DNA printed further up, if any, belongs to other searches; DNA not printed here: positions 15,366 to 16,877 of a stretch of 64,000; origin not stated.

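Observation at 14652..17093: AT-rich 2.4-kb islet with a sulfotransferase and a P-loop/methyltransferase gene, without mobility genes or pathway context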

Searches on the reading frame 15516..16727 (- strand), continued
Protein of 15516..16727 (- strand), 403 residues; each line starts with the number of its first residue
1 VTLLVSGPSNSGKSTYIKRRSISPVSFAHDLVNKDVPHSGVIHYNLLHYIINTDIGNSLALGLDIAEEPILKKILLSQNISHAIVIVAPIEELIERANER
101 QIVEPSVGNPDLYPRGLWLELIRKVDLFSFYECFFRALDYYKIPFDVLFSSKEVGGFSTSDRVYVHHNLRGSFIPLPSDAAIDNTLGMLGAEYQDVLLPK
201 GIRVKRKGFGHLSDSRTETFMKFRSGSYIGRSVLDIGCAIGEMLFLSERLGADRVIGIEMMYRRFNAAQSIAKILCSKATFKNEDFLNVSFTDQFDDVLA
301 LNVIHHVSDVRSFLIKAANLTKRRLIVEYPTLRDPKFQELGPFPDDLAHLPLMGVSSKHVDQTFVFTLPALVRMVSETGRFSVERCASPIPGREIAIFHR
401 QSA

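Call 42: fold_search(model_id=the predicted structure, library=pdb)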
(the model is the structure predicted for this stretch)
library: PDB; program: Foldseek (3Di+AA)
matches with E <= 10: 1916; with E <= 0.001: 1372
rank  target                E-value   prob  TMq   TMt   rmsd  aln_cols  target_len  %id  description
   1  8rdl                  7.0e-10  1.00  0.36  0.67   6.0       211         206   14  Xenorhabdin methyltransferase XrdM with SAH (released 2024-10-16)
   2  4qdk_B                1.1e-09  1.00  0.34  0.60   5.2       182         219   19  Crystal structure of magnesium protoporphyrin IX methyltransferase (ChlM) from Synechocystis PCC 6803 with bound SAH (released 2014-08-06)
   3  4qnu_E                1.3e-09  1.00  0.37  0.46  10.5       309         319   13  Crystal structure of CmoB bound with Cx-SAM in P21212 (released 2014-09-17)
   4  4qdk_A                1.4e-09  1.00  0.33  0.58   4.6       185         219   20  Crystal structure of magnesium protoporphyrin IX methyltransferase (ChlM) from Synechocystis PCC 6803 with bound SAH (released 2014-08-06)
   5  4qnu_A                1.6e-09  1.00  0.37  0.45   9.2       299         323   12  Crystal structure of CmoB bound with Cx-SAM in P21212 (released 2014-09-17)
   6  4qnv_A                2.3e-09  1.00  0.35  0.43   9.6       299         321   14  Crystal structure of Cx-SAM bound CmoB from E. coli in P6122 (released 2014-09-17)
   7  4qdj                  2.4e-09  1.00  0.32  0.60   3.4       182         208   18  Crystal structure of magnesium protoporphyrin IX methyltransferase (ChlM) from Synechocystis PCC 6803 with bound SAM (released 2014-08-06)
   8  4qnu_B                2.9e-09  1.00  0.36  0.45   9.5       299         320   13  Crystal structure of CmoB bound with Cx-SAM in P21212 (released 2014-09-17)
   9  7ct8_B                3.4e-09  1.00  0.42  0.52   5.7       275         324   16  Crystal structure of apo CmoB from Vibrio Vulnificus (released 2021-03-03)
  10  3ofk_A                4.1e-09  1.00  0.36  0.67  10.0       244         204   16  Crystal structure of N-methyltransferase NodS from Bradyrhizobium japonicum WM9 in complex with S-adenosyl-l-homocyste (released 2010-10-27)
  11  3ofk_D                5.1e-09  1.00  0.34  0.71   3.5       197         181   17  Crystal structure of N-methyltransferase NodS from Bradyrhizobium japonicum WM9 in complex with S-adenosyl-l-homocyste (released 2010-10-27)
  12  7cta_B                5.5e-09  1.00  0.40  0.48   3.7       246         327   15  Crystal structure of Cx-SAM bound CmoB from Vibrio vulnificus (released 2021-03-03)
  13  3d2l_C                5.5e-09  1.00  0.33  0.52   7.4       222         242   15  Crystal structure of SAM-dependent methyltransferase (ZP_00538691.1) from EXIGUOBACTERIUM SP. 255-15 at 1.90 A resolut (released 2008-05-20)
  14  4p7c_B                5.8e-09  1.00  0.38  0.47   5.2       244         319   16  Crystal structure of putative methyltransferase from Pseudomonas syringae pv. tomato (released 2014-04-09)
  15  3ofk_B                6.5e-09  1.00  0.34  0.65   3.7       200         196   17  Crystal structure of N-methyltransferase NodS from Bradyrhizobium japonicum WM9 in complex with S-adenosyl-l-homocyste (released 2010-10-27)
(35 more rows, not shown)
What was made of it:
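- On Class I SAM-dependent methyltransferases (residues ~195-403 of the 403-aa protein): Foldseek probability is 1.00 to NodS, ChlM, CmoB and others (call 42).
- The MT fold matches are generic (call 42).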

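Call 46: find_related_loci(query=A3, collection=metagenome_contigs, flank=6000)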
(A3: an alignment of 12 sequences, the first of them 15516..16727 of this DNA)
Query A3 (403 aa) in metagenome_contigs; peptide patterns used: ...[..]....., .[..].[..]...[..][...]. (x = any residue, [..] = any of these).
304 stretches matched a pattern; 78 encode a relative of the query (tblastn E <= 1e-3); 78 distinct loci.
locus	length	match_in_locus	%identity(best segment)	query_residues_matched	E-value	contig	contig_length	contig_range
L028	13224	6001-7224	48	1-399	5e-120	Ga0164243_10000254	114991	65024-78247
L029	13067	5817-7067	40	1-400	1e-88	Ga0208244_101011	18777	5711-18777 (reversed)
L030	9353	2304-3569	38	1-400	6e-75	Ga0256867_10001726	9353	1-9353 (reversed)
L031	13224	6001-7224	38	1-401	2e-70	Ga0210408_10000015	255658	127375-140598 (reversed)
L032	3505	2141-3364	35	1-400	6e-69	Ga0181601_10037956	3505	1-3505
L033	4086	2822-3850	36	39-401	5e-60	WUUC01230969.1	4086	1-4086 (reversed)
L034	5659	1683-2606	36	56-381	4e-51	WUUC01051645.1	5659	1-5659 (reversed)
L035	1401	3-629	46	196-400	1e-48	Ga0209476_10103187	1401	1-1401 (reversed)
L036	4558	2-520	47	232-400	3e-39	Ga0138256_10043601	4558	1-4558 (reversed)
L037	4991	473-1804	29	1-400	7e-37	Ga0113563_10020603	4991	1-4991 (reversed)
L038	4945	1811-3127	31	1-403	2e-35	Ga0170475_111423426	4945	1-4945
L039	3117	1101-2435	27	1-400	7e-35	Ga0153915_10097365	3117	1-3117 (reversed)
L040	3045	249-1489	41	1-397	7e-42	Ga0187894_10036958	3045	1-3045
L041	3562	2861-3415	41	227-400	6e-34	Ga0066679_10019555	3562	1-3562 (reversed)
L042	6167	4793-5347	41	227-400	9e-34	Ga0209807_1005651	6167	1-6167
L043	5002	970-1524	40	227-400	3e-33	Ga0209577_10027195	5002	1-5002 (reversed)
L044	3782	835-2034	31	3-401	3e-32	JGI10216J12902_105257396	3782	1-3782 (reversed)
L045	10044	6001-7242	28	1-400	1e-30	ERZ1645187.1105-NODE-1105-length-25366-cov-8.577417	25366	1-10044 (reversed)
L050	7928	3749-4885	25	3-395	1e-25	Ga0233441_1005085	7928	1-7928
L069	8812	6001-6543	27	193-385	1e-14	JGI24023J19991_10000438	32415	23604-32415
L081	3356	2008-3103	32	5-340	1e-12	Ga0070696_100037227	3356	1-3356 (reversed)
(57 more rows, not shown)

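Call 52: search_protein_families(library=pfam, alignment_id=A4, max_evalue=0.00001)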
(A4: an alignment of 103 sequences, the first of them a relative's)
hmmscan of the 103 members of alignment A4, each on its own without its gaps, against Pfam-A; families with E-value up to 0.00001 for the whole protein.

A. member 1, L002:6337-6612:- (91 aa): 0 families

B. families by the number of members that match (of 103 scanned): 83 families (the first 25 are shown)
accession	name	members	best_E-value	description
PF13469.12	Sulfotransfer_3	7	1.1e-16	Sulfotransferase family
PF00685.33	Sulfotransfer_1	5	6e-19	Sulfotransferase domain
PF13692.12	Glyco_trans_1_4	4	4.2e-21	Glycosyl transferases group 1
PF00535.33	Glycos_transf_2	3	2e-39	Glycosyl transferase family 2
PF00534.26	Glycos_transf_1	3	7.9e-23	Glycosyl transferases group 1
PF13439.12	Glyco_transf_4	3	3.1e-09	Glycosyltransferase Family 4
PF20221.3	DUF6580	2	1.5e-32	Family of unknown function (DUF6580)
PF01061.29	ABC2_membrane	2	4.3e-32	ABC-2 type transporter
PF00959.24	Phage_lysozyme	2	8.5e-22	Phage lysozyme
PF13279.12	4HBT_2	2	1e-19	Thioesterase-like superfamily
PF08281.18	Sigma70_r4_2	2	4.8e-17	Sigma-70, region 4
PF03567.20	Sulfotransfer_2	2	1.5e-15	Sulfotransferase family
PF03061.28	4HBT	2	2.3e-15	Thioesterase superfamily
PF10111.15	Glyco_tranf_2_2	2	6.7e-14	Glycosyltransferase like family 2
PF13641.12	Glyco_tranf_2_3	2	1.2e-13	Glycosyltransferase like family 2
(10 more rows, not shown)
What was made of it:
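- ABC2_membrane, Sulfotransfer_2 and Lip_A_acyltrans follow with 2 each (call 52).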

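Call 56: search_protein_families(library=pfam, proteins=[L017:6534-7865:+, L019:9283-10146:+, L019:10152-11057:+, L019:6639-7784:+, L021:9217-9864:+, L029:4489-5817:+, L029:7095-8906:+, L031:5094-5984:+, L034:36-1421:+, L038:652-1518:+], max_evalue=0.0001)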
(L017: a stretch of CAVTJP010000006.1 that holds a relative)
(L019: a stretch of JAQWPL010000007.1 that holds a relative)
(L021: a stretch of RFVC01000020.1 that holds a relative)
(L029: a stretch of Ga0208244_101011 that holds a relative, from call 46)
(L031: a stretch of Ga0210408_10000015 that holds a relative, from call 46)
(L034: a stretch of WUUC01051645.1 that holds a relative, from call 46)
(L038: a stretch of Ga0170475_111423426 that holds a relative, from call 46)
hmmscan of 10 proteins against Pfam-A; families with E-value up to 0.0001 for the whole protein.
L017:6534-7865:+ (444 aa): 1 family
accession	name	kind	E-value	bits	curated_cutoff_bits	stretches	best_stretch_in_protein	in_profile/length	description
PF00202.27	Aminotran_3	-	4.9e-87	292.7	30.5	1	23-437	11-401/403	Aminotransferase class-III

L019:9283-10146:+ (288 aa): 2 families
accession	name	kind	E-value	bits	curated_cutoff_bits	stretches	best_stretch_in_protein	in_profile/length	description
PF13469.12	Sulfotransfer_3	-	2.2e-09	38.3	27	1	13-238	1-213/216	Sulfotransferase family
PF00685.33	Sulfotransfer_1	-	1.5e-07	31.5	22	1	14-239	4-183/255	Sulfotransferase domain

L019:10152-11057:+ (302 aa): 1 family
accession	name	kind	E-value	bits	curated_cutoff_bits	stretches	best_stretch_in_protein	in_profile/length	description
PF03279.18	Lip_A_acyltrans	-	6.8e-09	35.8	22.3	1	96-297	103-289/295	Bacterial lipid A biosynthesis acyltransferase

L019:6639-7784:+ (382 aa): 0 families

L021:9217-9864:+ (216 aa): 1 family
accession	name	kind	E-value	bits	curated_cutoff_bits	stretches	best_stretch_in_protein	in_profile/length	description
PF13469.12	Sulfotransfer_3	-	1.3e-10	42.4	27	1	53-170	98-215/216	Sulfotransferase family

L029:4489-5817:+ (443 aa): 4 families
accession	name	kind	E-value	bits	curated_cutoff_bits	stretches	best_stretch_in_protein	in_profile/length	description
PF00005.33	ABC_tran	-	3.4e-24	86.4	25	1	64-196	1-136/137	ABC transporter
PF14524.12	Wzt_C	-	2.6e-16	60.3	30.4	1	297-428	4-143/143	Wzt C-terminal domain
PF13476.12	AAA_23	-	4.9e-05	24.5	27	1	59-98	5-43/201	AAA domain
PF13555.12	AAA_29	-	7.5e-05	22.8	27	0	67-102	15-50/61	P-loop containing region of AAA domain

L029:7095-8906:+ (604 aa): 7 families
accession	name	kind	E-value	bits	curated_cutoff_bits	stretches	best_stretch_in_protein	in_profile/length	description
PF08242.18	Methyltransf_12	-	2.1e-11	44.8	30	1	83-181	1-98/98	Methyltransferase domain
PF13489.12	Methyltransf_23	-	2.7e-10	40.6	27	1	66-184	9-117/164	Methyltransferase domain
PF13649.12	Methyltransf_25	-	1.1e-09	39.3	27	1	82-156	1-79/97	Methyltransferase domain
PF08241.18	Methyltransf_11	-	6.1e-09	36.8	21.2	1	83-183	1-95/95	Methyltransferase domain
PF13847.12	Methyltransf_31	-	7.8e-07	29.3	27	1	80-184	5-110/145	Methyltransferase domain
PF05401.17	NodS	-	3.8e-06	27.3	24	1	79-183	44-144/201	Nodulation protein S (NodS)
PF02353.26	CMAS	-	3e-05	23.9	27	1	70-183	54-164/273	Mycolic acid cyclopropane synthetase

L031:5094-5984:+ (297 aa): 0 families

L034:36-1421:+ (462 aa): 1 family
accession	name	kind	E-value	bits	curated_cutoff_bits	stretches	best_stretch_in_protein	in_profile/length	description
PF01636.29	APH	-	6.7e-06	26.5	23.2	1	221-373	32-203/239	Phosphotransferase enzyme family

L038:652-1518:+ (289 aa): 2 families
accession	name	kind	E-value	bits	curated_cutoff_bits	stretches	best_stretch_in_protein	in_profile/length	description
PF00685.33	Sulfotransfer_1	-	6e-19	68.9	22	1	45-237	2-182/255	Sulfotransferase domain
PF13469.12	Sulfotransfer_3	-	1.4e-16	61.9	27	1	94-239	93-214/216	Sulfotransferase family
